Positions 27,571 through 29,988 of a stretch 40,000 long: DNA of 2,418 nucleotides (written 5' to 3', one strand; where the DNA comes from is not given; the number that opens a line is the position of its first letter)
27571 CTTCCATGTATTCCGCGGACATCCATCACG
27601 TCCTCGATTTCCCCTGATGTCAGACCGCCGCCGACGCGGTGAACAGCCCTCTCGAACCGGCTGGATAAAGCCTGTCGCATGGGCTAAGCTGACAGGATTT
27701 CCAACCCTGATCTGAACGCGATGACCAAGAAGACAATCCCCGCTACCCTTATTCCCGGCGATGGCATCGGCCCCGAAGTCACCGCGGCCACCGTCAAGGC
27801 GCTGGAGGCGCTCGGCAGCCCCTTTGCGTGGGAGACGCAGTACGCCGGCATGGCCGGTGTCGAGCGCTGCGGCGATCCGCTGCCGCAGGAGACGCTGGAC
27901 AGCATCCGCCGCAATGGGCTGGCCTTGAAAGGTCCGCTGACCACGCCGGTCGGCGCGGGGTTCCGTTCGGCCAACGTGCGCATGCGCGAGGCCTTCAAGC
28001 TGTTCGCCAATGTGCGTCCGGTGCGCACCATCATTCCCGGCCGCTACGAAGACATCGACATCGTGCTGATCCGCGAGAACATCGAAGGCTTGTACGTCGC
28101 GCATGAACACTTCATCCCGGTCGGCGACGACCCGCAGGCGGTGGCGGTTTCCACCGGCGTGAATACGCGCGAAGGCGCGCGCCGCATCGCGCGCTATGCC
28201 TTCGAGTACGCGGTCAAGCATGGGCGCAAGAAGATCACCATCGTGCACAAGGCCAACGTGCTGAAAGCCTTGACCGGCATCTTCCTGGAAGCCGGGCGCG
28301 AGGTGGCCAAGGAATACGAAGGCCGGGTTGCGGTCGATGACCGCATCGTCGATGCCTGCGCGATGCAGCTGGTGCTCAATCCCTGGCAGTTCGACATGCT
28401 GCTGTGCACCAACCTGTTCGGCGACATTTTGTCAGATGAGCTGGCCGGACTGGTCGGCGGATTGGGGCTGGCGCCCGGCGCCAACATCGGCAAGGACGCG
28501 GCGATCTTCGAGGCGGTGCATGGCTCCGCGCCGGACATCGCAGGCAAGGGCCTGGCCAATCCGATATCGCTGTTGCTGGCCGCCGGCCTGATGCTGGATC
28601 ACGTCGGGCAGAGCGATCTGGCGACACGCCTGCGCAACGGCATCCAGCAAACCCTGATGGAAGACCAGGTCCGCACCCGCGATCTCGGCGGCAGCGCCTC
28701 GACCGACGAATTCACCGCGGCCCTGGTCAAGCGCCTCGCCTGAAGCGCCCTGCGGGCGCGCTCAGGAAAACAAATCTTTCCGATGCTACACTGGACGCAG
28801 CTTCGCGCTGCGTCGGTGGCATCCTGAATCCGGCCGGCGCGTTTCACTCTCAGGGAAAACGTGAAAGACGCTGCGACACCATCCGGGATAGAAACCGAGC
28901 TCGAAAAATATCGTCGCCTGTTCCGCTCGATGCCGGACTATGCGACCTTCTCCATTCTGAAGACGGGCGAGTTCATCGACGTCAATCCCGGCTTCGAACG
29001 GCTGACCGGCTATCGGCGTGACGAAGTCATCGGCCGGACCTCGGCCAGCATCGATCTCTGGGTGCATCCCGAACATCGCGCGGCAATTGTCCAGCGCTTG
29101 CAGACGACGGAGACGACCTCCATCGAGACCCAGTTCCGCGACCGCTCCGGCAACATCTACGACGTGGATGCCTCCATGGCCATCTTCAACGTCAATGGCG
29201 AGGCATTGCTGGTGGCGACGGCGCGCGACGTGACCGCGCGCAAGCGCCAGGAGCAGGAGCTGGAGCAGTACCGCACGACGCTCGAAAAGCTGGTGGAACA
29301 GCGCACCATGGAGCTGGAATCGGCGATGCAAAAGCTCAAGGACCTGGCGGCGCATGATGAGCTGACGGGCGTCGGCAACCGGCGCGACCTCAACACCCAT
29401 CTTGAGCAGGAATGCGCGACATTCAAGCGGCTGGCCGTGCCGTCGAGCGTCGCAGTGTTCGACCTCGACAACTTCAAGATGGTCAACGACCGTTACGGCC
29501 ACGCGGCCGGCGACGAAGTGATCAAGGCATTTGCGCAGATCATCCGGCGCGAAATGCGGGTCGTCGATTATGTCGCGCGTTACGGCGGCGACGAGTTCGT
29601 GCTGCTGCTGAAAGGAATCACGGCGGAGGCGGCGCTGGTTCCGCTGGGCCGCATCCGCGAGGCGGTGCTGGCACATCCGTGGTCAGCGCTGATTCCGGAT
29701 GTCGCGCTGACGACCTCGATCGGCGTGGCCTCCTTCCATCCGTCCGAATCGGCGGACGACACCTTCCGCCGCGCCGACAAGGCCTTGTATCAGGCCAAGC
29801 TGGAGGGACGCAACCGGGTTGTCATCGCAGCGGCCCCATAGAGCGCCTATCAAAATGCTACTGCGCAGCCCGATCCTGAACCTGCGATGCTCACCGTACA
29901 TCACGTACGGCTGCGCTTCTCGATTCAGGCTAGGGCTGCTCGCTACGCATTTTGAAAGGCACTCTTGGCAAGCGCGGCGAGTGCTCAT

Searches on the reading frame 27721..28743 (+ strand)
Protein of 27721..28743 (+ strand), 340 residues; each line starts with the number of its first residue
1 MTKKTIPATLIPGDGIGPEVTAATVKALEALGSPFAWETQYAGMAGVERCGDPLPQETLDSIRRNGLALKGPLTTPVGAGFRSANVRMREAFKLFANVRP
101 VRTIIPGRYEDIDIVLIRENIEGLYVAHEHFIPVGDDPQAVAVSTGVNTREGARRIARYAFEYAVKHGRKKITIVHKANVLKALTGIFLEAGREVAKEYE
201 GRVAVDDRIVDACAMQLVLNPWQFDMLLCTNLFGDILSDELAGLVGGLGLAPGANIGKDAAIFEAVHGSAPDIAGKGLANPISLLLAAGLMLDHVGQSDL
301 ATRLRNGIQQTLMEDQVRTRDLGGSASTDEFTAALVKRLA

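Call 14: find_encoding_contigs(protein=window:27721-28743:+, flank=10000, max_places=10)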
Protein window:27721-28743:+ (340 aa): 1 contig read that carries it; 1 place shown.
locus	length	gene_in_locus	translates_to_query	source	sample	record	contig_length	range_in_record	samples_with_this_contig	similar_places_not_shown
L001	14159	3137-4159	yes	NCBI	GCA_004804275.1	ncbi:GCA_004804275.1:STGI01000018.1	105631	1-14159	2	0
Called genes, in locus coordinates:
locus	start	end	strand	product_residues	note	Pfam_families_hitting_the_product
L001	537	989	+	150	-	-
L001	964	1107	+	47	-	-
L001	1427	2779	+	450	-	PF00078:RVT_1, PF08388:GIIM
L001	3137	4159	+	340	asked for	PF00180:Iso_dh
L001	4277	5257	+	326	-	PF00989:PAS, PF08448:PAS_4, PF13188:PAS_8 (weak), PF13426:PAS_9, PF08447:PAS_3, PF00990:GGDEF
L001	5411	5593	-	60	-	-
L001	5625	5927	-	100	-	-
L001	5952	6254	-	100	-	-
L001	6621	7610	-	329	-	PF00389:2-Hacid_dh, PF02826:2-Hacid_dh_C, PF03446:NAD_binding_2 (weak), PF03807:F420_oxidored (weak)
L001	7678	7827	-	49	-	-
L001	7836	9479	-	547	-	PF12729:4HB_MCP_1, PF00672:HAMP, PF00015:MCPsignal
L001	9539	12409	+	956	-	PF02743:dCache_1 (weak), PF08448:PAS_4 (faint), PF00990:GGDEF, PF00563:EAL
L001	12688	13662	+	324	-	PF00126:HTH_1, PF03466:LysR_substrate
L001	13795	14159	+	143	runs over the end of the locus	PF01814:Hemerythrin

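Call 36: find_homologous_proteins(query=window:27721-28740:+, max_evalue=1e-100)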
Query window:27721-28740:+ (340 aa): 7921 proteins with E <= 1e-100 among 8000 candidates; the best 120 are listed.
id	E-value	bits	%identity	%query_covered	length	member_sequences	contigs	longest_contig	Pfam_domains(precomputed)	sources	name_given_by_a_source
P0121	1.5e-217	739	99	100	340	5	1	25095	PF00180.26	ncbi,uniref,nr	ncbi:isocitrate/isopropylmalate dehydrogenase family protein [Noviherbaspirillum sp.]|uniref:isocitr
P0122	2.9e-190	649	86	98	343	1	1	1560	PF00180.26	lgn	-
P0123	3.0e-190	649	86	98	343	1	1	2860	PF00180.26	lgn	-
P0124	6.9e-189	645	-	-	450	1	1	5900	PF00180.26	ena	-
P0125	1.6e-186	637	83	100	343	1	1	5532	PF00180.26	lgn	-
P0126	5.5e-186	635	85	99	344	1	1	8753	PF00180.26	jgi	jgi:isocitrate dehydrogenase (NAD+)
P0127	7.5e-186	635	86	98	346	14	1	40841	PF00180.26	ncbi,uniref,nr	ncbi:isocitrate/isopropylmalate dehydrogenase family protein [Noviherbaspirillum malthae]|uniref:iso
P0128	8.1e-186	635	84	98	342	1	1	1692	PF00180.26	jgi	jgi:isocitrate dehydrogenase (NAD+)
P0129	1.5e-184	631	84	98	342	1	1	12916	PF00180.26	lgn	-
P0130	1.9e-184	630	83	98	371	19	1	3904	PF00180.26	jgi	jgi:isocitrate dehydrogenase (NAD+)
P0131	2.3e-184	630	82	99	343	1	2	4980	PF00180.26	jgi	jgi:isocitrate dehydrogenase (NAD+)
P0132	3.8e-184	629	84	99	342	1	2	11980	PF00180.26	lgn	-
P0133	1.9e-183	627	83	98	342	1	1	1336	PF00180.26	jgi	-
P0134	5.7e-183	626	83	98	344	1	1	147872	PF00180.26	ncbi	ncbi:MAG TPA: isocitrate/isopropylmalate family dehydrogenase [Noviherbaspirillum sp.]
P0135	8.5e-183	625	84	98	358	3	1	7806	PF00180.26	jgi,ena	-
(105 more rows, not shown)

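Call 37: find_encoding_contigs(protein=P0121, flank=10000, max_places=4)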
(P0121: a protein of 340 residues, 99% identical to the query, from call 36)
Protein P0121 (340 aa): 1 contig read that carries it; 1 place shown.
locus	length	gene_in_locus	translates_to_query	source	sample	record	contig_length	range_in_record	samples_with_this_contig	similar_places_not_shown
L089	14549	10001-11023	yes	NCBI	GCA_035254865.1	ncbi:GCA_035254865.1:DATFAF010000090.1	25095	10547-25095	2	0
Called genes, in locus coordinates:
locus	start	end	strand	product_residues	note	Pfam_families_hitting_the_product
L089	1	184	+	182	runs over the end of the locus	-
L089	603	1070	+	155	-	PF14579:HHH_6, PF12836:HHH_3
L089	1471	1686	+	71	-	-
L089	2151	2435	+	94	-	-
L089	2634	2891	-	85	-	-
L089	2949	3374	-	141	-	PF02900:LigB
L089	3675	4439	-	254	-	PF00857:Isochorismatase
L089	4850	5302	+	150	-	-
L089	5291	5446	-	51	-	-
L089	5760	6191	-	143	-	PF00376:MerR, PF13411:MerR_1, PF09278:MerR-DNA-bind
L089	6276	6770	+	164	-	PF11158:DUF2938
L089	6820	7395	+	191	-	PF00258:Flavodoxin_1 (weak), PF12724:Flavodoxin_5, PF03358:FMN_red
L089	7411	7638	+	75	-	-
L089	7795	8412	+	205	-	-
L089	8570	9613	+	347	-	-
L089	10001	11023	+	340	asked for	PF00180:Iso_dh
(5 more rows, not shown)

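Call 38: find_encoding_contigs(protein=P0127, flank=10000, max_places=3)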
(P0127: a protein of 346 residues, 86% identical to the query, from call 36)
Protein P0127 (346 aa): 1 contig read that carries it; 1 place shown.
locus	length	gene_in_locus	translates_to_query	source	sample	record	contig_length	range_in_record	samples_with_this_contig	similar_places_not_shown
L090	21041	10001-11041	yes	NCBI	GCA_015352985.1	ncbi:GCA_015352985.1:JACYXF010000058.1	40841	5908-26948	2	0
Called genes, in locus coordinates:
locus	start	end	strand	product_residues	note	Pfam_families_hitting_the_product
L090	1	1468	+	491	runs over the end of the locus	PF00089:Trypsin, PF13365:Trypsin_2, PF00595:PDZ, PF13180:PDZ_2, PF17820:PDZ_6, PF00595:PDZ, PF13180:PDZ_2 (weak), PF17820:PDZ_6, +2 more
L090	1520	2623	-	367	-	PF10994:DUF2817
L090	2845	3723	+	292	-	PF02311:AraC_binding, PF00165:HTH_AraC, PF12833:HTH_18, PF00165:HTH_AraC (weak)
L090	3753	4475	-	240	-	PF01411:tRNA-synt_2c (weak), PF07973:tRNA_SAD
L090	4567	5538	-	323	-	PF00892:EamA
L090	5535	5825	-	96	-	PF07045:DUF1330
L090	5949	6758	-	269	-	-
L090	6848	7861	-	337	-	PF08241:Methyltransf_11 (weak), PF08242:Methyltransf_12, PF13649:Methyltransf_25, PF13847:Methyltransf_31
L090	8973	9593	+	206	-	-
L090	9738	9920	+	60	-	-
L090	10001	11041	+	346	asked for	PF00180:Iso_dh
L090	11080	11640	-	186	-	-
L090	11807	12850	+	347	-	PF12849:PBP_like_2, PF12727:PBP_like (faint)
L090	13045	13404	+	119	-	-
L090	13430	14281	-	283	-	PF03372:Exo_endo_phos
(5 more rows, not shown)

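Call 73: search_protein_families(library=pfam, proteins=[window:27721-28740:+], max_evalue=0.001)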
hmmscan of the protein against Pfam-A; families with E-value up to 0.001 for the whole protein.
window:27721-28740:+ (340 aa): 1 family
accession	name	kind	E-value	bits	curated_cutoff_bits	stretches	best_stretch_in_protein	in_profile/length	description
PF00180.25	Iso_dh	-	2.5e-98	330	27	1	9-334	3-347/348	Isocitrate/isopropylmalate dehydrogenase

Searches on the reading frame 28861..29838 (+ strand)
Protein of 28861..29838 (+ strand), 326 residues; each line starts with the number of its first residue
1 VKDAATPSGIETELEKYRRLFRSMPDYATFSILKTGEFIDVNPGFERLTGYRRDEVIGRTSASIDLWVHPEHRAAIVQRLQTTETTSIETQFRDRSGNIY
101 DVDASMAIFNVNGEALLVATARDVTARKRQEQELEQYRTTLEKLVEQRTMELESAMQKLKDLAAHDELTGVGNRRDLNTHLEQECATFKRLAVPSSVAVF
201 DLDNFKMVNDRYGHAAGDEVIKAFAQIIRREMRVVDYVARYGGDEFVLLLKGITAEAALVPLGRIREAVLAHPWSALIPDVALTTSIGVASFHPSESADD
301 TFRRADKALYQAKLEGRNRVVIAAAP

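Call 73: search_protein_families(library=pfam, proteins=[window:28861-29838:+], max_evalue=0.001)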
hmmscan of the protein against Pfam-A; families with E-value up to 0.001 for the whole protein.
window:28861-29838:+ (326 aa): 6 families
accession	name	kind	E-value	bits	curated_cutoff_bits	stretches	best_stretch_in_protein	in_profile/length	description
PF00990.26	GGDEF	-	2.6e-41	141.5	23.8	1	163-319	1-161/161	Diguanylate cyclase, GGDEF domain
PF13426.13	PAS_9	-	3.5e-11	43.7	27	1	30-126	5-103/103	PAS domain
PF13188.13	PAS_8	-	3.8e-09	36.6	21.8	1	15-69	1-55/65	PAS domain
PF08448.16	PAS_4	-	3.2e-08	34.2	23.1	1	33-129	12-110/110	PAS fold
PF08447.18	PAS_3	-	3.3e-08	34.1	25.6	1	39-116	2-83/89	PAS fold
PF00989.32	PAS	-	1e-07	32.4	22.6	1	16-122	2-111/113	PAS fold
